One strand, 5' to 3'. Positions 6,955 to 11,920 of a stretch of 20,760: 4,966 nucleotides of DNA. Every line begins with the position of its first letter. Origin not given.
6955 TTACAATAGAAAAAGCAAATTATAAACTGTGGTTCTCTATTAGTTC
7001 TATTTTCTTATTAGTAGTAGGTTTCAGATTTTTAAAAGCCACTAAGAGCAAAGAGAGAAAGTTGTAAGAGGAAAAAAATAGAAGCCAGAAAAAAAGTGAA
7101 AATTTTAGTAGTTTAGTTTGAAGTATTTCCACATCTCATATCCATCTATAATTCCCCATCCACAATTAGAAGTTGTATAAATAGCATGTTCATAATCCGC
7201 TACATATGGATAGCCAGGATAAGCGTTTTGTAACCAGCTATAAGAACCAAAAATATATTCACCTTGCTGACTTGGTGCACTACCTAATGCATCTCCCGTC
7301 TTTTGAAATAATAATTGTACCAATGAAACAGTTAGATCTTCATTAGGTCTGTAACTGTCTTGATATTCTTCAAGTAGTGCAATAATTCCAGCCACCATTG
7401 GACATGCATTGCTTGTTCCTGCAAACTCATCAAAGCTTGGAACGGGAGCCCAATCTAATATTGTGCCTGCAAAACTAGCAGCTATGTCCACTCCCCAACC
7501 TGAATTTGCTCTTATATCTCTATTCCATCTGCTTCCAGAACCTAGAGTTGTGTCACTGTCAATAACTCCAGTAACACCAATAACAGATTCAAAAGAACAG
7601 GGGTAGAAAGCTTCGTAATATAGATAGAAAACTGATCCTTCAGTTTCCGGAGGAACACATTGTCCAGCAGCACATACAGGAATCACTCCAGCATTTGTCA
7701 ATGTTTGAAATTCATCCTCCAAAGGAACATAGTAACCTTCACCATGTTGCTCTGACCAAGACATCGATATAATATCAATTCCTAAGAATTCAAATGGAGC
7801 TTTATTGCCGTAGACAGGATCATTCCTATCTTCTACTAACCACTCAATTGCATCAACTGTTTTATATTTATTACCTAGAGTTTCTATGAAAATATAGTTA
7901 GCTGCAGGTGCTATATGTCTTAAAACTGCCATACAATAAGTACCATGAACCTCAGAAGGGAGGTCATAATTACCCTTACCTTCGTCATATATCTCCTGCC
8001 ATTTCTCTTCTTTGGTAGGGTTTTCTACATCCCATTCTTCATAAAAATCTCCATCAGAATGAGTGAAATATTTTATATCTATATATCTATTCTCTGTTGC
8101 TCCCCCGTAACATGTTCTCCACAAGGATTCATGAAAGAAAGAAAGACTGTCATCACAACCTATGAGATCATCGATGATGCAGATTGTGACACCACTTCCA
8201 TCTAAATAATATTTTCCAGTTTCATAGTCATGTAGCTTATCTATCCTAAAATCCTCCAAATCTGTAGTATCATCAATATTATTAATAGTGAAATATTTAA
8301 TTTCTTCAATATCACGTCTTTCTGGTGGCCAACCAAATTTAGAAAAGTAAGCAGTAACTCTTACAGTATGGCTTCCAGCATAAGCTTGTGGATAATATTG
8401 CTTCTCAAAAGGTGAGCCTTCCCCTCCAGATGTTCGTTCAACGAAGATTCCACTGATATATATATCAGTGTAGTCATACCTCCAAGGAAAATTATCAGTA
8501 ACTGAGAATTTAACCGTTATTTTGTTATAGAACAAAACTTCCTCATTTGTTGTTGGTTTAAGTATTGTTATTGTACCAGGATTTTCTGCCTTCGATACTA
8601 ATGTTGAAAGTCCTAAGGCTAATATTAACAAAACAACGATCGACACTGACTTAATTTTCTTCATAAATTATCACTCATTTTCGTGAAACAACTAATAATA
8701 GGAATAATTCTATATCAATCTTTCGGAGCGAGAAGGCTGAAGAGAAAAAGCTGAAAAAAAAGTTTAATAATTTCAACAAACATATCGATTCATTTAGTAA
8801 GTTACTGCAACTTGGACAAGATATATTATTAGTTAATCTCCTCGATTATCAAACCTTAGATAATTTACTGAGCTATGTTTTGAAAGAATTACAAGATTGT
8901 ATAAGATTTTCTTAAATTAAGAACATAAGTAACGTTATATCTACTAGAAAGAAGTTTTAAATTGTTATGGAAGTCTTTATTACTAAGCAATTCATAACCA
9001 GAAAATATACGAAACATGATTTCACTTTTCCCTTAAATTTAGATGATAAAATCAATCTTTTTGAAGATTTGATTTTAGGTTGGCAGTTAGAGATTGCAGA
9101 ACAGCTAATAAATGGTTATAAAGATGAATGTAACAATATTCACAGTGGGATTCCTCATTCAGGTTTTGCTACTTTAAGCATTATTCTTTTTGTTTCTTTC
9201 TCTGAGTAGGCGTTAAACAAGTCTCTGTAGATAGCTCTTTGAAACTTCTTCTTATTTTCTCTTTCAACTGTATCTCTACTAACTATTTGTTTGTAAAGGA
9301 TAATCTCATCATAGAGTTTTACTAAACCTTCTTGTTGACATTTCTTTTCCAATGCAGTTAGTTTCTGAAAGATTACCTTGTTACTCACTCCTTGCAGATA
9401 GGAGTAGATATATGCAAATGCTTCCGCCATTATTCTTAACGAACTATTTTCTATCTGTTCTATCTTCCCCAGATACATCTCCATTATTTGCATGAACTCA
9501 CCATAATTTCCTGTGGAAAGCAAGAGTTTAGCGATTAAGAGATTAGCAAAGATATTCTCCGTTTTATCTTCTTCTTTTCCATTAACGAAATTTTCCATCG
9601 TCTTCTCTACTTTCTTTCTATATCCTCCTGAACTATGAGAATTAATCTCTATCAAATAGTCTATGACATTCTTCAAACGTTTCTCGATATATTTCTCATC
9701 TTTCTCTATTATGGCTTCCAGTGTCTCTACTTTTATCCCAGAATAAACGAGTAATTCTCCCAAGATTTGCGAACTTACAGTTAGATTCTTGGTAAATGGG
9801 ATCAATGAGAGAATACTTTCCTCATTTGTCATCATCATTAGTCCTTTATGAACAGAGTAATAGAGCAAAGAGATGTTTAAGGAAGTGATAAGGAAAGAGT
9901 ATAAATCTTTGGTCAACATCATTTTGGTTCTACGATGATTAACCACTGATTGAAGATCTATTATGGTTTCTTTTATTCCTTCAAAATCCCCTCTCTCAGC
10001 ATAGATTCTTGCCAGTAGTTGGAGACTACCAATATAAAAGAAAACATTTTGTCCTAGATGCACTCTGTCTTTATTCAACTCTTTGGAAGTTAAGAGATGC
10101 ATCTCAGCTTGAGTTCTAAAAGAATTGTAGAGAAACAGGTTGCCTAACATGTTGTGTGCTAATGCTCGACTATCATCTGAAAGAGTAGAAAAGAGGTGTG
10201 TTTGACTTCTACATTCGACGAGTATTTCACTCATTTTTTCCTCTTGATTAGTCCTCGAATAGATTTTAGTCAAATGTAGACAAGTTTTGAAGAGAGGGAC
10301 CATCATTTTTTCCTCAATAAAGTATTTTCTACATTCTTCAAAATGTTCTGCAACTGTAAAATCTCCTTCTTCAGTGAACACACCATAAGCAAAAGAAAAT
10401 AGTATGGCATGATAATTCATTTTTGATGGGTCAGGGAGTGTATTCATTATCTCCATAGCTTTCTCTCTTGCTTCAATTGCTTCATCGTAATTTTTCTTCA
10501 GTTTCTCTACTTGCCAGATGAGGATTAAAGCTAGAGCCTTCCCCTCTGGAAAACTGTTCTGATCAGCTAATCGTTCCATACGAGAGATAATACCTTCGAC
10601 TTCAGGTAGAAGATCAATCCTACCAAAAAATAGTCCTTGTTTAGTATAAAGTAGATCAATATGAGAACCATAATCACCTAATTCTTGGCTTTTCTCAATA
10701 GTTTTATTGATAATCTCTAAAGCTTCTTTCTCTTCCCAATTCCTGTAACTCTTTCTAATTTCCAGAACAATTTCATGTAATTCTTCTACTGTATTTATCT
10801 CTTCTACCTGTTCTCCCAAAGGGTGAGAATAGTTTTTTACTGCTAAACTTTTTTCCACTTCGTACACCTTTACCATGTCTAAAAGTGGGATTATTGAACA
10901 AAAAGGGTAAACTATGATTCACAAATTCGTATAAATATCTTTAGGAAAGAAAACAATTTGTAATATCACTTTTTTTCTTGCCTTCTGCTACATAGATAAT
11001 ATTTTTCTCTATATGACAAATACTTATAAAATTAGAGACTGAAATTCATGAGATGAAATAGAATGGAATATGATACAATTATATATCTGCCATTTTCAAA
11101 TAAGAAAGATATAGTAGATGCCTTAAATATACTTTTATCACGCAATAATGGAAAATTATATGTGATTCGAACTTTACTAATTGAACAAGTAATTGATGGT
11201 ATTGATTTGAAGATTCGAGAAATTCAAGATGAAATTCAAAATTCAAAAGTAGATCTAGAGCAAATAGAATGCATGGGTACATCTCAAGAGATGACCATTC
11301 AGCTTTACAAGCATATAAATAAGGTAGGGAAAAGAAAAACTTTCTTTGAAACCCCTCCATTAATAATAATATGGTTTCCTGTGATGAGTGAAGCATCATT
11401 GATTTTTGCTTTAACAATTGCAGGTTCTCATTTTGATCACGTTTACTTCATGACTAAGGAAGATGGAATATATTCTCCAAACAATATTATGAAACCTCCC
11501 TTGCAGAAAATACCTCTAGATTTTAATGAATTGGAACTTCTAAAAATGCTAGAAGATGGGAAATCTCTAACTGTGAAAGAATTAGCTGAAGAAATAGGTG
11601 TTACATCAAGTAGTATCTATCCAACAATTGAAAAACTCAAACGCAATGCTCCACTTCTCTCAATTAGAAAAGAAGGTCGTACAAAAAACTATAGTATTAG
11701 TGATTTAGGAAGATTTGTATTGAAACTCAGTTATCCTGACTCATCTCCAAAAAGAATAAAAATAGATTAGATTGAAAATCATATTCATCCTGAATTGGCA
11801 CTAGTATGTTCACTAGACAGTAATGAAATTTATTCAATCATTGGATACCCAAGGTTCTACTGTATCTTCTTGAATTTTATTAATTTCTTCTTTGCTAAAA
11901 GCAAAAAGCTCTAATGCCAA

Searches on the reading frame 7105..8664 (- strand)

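Call 16: search_protein_families(library=padloc, proteins=[window:7105-8664:-], max_evalue=0.01)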
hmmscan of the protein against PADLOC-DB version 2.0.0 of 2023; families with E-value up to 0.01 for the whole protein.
window:7105-8664:- (519 aa): 1 family
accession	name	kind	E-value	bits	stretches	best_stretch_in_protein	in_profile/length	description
PDLC03014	subtilase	-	0.0032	15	0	403-450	332-373/391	-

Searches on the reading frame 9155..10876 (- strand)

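Call 6: search_protein_families(library=pfam, proteins=[window:9155-10876:-], max_evalue=0.01)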
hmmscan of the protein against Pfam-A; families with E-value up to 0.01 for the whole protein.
window:9155-10876:- (573 aa): 2 families
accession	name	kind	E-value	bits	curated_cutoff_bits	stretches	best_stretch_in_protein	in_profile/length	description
PF13424.12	TPR_12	-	5e-05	23.9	30.1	0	125-178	14-66/77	Tetratricopeptide repeat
PF13176.12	TPR_7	-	0.0017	18.7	27.9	0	284-299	1-16/36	Tetratricopeptide repeat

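Call 16: search_protein_families(library=padloc, proteins=[window:9155-10876:-], max_evalue=0.01)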
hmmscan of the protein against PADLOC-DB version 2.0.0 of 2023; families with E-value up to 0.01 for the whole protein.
window:9155-10876:- (573 aa): 0 families

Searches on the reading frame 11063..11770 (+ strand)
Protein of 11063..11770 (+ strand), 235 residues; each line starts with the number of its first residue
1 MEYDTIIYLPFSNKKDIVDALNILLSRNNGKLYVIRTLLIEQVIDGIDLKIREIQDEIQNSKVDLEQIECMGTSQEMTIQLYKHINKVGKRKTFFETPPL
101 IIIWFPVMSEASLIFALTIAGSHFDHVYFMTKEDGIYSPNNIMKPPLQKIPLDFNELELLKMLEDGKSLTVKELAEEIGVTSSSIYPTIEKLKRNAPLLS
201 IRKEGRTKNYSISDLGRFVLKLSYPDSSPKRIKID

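Call 6: search_protein_families(library=pfam, proteins=[window:11063-11770:+], max_evalue=0.01)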
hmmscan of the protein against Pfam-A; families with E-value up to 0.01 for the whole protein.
window:11063-11770:+ (235 aa): 9 families
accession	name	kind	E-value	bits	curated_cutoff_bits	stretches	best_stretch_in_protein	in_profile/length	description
PF08279.18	HTH_11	-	3.9e-07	30.3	25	1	157-203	3-51/55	HTH domain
PF00440.29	TetR_N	-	0.00071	19.7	24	0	168-186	16-34/47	Bacterial regulatory proteins, tetR family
PF12840.13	HTH_20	-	0.00081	19.8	27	1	157-194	7-44/51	Helix-turn-helix domain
PF01022.26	HTH_5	-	0.00084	19.6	22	1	157-186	5-33/47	Bacterial regulatory protein, arsR family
PF01978.25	TrmB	-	0.0016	18.7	25.6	1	149-195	3-49/68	Sugar-specific transcriptional regulator TrmB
PF01047.28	MarR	-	0.003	17.9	24.6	1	155-192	4-41/59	MarR family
PF13412.12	HTH_24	-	0.0058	16.6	21.9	0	155-186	4-35/48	Winged helix-turn-helix DNA-binding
PF08280.17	HTH_Mga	-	0.0072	16.7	23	0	155-193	6-44/59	M protein trans-acting positive regulator (MGA) HTH domain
PF01325.25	Fe_dep_repress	-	0.0083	16.8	26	0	161-195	15-49/60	Iron dependent repressor, N-terminal DNA binding domain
